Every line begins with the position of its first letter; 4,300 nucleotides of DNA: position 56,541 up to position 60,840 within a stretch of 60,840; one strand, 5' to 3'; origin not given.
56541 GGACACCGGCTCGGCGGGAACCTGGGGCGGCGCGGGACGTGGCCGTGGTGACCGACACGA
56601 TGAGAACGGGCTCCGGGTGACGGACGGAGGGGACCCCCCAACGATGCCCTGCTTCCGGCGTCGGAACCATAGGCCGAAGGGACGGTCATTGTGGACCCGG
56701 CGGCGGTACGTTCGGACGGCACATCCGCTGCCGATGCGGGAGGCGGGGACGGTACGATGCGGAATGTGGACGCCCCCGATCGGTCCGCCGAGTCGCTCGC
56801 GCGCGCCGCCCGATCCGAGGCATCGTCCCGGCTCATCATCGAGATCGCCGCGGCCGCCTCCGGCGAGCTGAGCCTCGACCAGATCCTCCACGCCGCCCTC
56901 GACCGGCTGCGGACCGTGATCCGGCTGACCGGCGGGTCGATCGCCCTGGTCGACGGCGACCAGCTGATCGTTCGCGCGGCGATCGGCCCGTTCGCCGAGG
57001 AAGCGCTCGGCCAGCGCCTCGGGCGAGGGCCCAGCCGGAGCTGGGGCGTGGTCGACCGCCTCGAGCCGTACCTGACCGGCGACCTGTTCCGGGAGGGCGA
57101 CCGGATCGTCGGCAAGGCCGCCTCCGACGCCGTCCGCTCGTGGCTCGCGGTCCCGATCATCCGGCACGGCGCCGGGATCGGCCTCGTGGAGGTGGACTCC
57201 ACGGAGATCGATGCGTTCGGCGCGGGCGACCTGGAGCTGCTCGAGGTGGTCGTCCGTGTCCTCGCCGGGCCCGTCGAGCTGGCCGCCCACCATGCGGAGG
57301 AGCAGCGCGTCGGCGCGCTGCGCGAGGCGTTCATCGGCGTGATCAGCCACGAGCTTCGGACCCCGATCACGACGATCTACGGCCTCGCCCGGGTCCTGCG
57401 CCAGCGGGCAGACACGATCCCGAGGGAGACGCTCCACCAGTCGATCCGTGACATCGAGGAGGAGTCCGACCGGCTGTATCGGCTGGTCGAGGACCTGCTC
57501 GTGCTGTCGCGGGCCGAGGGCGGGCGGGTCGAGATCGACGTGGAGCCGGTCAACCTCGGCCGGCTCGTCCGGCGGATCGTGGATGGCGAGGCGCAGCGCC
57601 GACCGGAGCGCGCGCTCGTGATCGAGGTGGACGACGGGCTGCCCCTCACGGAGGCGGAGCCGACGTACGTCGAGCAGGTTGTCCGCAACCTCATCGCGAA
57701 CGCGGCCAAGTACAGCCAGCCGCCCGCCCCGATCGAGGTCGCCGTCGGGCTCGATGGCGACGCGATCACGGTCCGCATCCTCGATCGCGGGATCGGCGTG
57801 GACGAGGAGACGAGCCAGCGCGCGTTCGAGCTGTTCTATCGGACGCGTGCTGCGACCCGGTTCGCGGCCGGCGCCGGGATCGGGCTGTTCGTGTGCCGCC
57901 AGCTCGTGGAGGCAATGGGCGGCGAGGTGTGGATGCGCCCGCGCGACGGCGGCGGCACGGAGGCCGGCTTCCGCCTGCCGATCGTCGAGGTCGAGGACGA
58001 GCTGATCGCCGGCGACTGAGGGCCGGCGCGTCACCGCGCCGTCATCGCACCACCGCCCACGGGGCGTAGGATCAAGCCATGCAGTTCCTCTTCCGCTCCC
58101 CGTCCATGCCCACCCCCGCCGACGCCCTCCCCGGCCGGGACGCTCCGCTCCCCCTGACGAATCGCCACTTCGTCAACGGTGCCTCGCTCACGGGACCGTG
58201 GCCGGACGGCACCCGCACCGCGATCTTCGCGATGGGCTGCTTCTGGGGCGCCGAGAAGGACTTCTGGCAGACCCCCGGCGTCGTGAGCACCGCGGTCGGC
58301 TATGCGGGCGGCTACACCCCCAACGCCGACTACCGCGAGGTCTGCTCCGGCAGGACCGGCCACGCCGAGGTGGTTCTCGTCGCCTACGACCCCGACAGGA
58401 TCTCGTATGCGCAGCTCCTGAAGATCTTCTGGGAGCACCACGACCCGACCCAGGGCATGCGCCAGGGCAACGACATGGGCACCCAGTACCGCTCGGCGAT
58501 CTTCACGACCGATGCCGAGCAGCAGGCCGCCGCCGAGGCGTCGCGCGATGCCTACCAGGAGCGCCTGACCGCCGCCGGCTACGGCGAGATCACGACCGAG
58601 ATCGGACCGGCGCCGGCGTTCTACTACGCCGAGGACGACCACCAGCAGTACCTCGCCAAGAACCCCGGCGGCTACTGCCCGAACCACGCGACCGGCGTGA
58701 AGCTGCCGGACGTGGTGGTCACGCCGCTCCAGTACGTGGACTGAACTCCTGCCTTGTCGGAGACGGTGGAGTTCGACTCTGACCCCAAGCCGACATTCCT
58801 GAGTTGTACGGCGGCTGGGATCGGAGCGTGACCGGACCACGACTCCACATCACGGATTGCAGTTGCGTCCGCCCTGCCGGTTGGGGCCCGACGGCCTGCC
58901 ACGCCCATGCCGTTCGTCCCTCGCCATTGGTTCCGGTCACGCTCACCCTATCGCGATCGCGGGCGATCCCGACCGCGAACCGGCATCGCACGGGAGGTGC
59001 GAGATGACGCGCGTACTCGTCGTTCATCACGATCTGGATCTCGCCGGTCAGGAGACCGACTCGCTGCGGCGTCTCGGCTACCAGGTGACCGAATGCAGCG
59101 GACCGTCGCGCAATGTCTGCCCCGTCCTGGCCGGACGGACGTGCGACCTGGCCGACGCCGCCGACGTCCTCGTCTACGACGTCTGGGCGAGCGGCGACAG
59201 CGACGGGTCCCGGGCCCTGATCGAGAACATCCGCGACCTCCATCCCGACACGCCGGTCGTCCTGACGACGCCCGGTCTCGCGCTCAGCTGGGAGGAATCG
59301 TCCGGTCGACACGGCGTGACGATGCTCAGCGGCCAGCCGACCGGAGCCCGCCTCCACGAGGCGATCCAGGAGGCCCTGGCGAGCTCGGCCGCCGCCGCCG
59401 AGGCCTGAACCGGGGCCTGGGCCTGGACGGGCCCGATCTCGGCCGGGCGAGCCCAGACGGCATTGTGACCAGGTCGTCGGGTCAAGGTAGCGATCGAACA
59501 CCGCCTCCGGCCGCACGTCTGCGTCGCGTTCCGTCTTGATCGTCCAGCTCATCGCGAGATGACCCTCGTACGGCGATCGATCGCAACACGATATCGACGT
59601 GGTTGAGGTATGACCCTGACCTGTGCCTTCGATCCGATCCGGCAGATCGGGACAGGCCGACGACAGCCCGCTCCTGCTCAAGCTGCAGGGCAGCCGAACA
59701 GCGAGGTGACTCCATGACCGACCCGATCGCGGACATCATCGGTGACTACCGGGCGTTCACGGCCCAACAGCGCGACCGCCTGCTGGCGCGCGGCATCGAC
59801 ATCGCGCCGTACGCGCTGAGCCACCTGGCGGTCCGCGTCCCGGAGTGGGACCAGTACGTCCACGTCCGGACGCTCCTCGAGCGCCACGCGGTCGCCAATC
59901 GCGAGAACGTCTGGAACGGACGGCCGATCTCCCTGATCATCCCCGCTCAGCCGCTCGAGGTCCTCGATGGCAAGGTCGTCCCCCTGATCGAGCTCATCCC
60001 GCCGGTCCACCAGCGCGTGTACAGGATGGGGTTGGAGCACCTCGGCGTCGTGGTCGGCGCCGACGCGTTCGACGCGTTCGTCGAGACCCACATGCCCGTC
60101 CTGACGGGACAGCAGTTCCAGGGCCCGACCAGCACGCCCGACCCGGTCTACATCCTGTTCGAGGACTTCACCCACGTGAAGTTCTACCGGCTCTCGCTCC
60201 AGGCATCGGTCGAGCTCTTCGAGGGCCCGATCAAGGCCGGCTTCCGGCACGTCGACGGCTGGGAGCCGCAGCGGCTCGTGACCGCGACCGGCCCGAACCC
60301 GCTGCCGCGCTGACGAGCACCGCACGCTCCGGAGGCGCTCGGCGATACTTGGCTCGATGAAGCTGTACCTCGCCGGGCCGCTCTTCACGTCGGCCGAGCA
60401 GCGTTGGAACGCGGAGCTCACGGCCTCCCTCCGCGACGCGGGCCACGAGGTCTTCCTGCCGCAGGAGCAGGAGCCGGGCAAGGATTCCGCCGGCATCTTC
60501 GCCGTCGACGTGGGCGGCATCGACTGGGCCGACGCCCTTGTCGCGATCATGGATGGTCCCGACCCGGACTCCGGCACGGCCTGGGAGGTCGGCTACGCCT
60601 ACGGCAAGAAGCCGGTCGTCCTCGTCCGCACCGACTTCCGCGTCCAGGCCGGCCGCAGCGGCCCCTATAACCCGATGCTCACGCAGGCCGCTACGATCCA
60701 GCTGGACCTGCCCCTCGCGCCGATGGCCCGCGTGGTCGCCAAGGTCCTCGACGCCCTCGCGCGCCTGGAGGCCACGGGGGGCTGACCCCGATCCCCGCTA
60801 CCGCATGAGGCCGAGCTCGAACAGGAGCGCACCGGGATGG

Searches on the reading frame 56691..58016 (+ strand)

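Call 75: search_protein_families(library=pfam, proteins=[window:56691-58016:+], max_evalue=0.00001)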
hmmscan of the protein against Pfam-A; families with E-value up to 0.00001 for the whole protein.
window:56691-58016:+ (442 aa): 6 families
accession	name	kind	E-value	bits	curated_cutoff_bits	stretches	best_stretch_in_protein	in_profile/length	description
PF02518.31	HATPase_c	-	1.5e-24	87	26.4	1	325-431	4-109/111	Histidine kinase-, DNA gyrase B-, and HSP90-like ATPase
PF00512.31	HisKA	-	4.2e-16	59.2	26.9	1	211-278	2-66/66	His Kinase A (phospho-acceptor) domain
PF13185.12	GAF_2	-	4e-12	47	28.6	1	60-189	2-129/136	GAF domain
PF13492.12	GAF_3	-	1.3e-06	29.3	27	1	61-195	1-127/129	GAF domain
PF01590.32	GAF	-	2e-06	28.8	22.4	1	62-192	2-130/133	GAF domain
PF13581.12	HATPase_c_2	-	6.4e-06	26.6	27.4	0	321-412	26-113/127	Histidine kinase-like ATPase domain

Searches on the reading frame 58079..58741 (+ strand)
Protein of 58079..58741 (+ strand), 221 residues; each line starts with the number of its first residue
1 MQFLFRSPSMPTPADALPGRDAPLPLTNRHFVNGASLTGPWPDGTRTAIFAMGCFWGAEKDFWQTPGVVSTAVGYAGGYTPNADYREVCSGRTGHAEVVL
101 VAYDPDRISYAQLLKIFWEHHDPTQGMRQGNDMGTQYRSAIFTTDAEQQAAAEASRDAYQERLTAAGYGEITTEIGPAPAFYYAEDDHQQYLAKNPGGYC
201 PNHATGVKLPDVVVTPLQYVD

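Call 75: search_protein_families(library=pfam, proteins=[window:58079-58741:+], max_evalue=0.00001)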
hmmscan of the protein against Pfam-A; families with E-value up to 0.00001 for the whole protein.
window:58079-58741:+ (221 aa): 1 family
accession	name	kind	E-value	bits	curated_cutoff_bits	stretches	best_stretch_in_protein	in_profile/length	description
PF01625.27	PMSR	-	2.9e-64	216.4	23.7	1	47-200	1-152/153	Peptide methionine sulfoxide reductase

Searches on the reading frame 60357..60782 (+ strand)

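Call 75: search_protein_families(library=pfam, proteins=[window:60357-60782:+], max_evalue=0.00001)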
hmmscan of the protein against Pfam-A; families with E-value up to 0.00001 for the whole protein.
window:60357-60782:+ (142 aa): 2 families
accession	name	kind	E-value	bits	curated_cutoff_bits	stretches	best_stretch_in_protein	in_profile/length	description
PF05014.21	Nuc_deoxyrib_tr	-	7e-23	81.4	28.8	1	3-96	1-102/117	Nucleoside 2-deoxyribosyltransferase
PF15891.11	Nuc_deoxyri_tr2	-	2.7e-14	53.8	30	1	2-94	3-105/105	Nucleoside 2-deoxyribosyltransferase like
